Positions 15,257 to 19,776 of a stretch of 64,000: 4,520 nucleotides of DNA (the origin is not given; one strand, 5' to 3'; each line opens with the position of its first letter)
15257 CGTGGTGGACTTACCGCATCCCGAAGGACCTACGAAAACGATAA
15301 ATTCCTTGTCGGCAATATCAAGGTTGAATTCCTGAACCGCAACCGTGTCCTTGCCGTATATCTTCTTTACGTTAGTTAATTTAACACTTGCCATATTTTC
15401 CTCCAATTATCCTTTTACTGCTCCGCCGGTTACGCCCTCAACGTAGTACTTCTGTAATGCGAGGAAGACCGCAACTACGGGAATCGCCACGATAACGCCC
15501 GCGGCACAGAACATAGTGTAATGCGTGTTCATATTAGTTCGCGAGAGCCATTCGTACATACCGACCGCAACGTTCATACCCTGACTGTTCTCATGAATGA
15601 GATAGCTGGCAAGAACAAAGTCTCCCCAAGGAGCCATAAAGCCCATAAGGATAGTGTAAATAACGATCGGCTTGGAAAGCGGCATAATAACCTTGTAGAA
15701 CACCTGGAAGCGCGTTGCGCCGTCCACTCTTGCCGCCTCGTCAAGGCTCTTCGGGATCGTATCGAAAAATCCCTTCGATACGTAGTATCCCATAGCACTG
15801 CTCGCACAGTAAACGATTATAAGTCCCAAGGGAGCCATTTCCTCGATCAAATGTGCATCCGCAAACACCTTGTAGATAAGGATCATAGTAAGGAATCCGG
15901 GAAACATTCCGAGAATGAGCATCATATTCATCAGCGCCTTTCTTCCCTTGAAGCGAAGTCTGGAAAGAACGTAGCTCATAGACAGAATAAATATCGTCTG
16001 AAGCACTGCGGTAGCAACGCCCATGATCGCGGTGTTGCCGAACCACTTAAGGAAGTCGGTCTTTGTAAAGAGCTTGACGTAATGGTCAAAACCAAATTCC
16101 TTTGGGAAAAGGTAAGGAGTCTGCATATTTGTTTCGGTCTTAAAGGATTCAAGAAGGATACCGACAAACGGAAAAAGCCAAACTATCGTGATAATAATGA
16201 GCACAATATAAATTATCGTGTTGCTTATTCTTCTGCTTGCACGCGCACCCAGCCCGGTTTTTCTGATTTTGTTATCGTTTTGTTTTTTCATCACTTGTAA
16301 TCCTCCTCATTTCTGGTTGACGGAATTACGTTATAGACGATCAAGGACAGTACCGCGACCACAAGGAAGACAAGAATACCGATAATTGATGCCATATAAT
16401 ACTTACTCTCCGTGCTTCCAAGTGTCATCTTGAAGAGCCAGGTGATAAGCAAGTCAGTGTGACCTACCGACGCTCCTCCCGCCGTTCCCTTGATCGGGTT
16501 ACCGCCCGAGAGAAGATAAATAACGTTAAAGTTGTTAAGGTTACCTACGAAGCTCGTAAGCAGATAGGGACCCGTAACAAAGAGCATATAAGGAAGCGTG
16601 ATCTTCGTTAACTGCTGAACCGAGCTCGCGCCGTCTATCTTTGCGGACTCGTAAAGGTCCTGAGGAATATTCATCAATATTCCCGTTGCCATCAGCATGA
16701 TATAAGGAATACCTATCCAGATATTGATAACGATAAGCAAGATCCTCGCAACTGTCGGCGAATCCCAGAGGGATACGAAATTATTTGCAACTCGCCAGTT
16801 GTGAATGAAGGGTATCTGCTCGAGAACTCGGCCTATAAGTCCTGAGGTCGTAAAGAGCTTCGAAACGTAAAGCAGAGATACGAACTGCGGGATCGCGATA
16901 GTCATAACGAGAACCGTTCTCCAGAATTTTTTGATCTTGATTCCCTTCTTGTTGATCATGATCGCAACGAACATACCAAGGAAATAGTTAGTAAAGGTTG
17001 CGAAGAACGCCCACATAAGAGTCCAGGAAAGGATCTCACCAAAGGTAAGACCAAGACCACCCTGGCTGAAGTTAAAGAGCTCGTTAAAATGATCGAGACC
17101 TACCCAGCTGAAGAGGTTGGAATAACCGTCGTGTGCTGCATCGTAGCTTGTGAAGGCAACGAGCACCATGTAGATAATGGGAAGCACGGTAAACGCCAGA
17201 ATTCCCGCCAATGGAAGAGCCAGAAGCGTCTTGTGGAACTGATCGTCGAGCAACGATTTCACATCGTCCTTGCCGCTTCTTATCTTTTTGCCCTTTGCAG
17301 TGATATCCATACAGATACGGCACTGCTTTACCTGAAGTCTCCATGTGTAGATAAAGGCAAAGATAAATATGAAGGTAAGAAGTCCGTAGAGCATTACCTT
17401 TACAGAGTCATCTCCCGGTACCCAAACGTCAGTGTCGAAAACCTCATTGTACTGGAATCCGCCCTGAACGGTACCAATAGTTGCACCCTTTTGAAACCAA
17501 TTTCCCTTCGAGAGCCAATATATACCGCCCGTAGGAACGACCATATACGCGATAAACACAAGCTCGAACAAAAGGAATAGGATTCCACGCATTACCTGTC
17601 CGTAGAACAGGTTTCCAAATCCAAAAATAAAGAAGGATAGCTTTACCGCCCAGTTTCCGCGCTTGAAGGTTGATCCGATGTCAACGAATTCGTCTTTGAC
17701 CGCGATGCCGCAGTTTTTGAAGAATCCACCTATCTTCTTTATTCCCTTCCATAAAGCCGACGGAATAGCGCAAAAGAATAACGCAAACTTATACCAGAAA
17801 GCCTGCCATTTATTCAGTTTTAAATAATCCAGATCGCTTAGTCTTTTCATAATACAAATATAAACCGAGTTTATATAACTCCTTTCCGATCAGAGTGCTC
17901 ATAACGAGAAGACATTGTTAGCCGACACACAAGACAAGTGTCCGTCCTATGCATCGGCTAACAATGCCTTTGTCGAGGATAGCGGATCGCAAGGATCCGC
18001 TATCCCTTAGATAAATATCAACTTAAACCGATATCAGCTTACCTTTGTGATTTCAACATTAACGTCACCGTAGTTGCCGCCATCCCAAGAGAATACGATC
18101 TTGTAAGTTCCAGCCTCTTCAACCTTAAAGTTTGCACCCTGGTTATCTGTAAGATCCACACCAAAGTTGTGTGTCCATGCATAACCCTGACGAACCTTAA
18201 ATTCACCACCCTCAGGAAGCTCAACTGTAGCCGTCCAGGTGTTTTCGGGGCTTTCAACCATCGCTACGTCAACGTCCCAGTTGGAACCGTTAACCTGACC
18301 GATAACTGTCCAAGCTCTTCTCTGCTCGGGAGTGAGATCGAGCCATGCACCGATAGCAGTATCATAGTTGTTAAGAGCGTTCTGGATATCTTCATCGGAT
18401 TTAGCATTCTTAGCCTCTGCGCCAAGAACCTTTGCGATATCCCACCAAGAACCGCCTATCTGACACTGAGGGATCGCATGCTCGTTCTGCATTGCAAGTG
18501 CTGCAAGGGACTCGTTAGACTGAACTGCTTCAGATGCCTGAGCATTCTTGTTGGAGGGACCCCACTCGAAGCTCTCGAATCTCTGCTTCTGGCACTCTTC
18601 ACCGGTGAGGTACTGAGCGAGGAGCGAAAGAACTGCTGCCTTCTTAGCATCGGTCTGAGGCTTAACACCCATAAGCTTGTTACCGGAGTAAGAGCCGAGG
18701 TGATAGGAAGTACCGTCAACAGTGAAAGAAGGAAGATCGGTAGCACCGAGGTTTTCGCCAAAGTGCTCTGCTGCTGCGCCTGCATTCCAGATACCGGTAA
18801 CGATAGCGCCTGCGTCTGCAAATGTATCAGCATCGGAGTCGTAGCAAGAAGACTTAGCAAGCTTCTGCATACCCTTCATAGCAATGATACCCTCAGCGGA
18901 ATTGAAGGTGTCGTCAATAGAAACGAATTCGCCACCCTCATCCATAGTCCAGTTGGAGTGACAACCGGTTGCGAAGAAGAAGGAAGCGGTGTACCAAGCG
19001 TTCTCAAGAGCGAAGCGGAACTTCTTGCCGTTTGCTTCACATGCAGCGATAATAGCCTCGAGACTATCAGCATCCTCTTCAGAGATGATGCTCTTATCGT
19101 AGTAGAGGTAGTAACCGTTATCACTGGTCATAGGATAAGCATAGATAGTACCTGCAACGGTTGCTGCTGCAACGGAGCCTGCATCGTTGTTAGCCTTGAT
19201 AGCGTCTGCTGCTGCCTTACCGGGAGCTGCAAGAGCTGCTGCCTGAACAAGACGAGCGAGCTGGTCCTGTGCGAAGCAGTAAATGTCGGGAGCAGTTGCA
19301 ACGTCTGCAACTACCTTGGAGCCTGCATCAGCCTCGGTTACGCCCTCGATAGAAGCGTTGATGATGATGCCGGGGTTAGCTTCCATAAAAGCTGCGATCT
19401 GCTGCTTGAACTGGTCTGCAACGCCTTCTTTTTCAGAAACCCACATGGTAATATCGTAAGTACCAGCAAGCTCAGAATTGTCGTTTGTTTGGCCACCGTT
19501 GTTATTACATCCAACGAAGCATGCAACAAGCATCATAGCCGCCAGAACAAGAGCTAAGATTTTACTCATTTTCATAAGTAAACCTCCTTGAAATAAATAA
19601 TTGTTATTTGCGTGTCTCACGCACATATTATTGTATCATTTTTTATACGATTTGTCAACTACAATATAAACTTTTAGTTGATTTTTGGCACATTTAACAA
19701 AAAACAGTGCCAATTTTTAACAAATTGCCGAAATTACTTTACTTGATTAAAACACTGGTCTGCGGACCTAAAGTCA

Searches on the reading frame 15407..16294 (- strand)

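Call 90: search_protein_families(library=pfam, proteins=[window:15407-16294:-], max_evalue=0.0001)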
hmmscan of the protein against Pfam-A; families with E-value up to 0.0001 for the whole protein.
window:15407-16294:- (295 aa): 1 family
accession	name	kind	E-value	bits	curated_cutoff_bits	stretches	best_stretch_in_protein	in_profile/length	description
PF00528.27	BPD_transp_1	-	3.8e-21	76.1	26.4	1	112-285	11-179/184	Binding-protein-dependent transport system inner membrane component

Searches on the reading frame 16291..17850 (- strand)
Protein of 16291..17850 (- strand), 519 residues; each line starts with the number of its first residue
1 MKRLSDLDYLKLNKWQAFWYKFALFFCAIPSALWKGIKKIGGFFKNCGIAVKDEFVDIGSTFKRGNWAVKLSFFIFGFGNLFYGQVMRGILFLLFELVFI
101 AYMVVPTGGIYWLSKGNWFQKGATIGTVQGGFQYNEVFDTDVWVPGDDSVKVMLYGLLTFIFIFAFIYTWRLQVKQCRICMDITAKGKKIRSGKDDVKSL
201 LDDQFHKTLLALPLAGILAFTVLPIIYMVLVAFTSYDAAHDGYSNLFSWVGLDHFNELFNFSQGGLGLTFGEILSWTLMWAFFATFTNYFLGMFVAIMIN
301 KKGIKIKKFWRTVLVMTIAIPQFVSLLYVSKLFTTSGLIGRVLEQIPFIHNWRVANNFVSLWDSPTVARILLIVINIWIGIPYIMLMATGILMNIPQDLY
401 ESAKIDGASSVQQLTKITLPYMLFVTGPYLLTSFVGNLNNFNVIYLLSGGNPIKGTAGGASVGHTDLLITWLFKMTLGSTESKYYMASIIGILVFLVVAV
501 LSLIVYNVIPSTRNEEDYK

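Call 90: search_protein_families(library=pfam, proteins=[window:16291-17850:-], max_evalue=0.0001)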
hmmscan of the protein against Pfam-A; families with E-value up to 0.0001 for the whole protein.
window:16291-17850:- (519 aa): 1 family
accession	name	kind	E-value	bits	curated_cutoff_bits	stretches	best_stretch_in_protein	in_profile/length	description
PF00528.27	BPD_transp_1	-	3.3e-17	63.2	26.4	1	290-512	3-182/184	Binding-protein-dependent transport system inner membrane component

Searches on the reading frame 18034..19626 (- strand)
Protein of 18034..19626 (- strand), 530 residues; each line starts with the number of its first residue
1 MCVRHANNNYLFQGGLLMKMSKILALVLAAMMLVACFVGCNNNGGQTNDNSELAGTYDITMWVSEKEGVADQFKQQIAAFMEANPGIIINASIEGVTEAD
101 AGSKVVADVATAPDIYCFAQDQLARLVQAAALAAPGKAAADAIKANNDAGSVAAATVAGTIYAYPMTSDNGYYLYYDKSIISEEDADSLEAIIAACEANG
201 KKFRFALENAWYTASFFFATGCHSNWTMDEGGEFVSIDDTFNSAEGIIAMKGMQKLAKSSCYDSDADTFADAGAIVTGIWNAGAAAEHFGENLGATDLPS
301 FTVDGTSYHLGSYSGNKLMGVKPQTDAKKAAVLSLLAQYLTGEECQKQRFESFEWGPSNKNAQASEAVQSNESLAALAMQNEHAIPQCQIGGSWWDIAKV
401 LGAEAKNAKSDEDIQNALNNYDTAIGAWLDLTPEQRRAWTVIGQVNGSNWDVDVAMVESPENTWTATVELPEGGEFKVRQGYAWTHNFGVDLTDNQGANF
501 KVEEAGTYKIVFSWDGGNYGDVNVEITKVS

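Call 90: search_protein_families(library=pfam, proteins=[window:18034-19626:-], max_evalue=0.0001)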
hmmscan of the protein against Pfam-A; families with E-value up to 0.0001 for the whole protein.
window:18034-19626:- (530 aa): 1 family
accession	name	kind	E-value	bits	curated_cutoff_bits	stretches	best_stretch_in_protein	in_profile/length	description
PF13416.11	SBP_bac_8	-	1.4e-21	77.9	27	1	76-375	2-278/279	Bacterial extracellular solute-binding protein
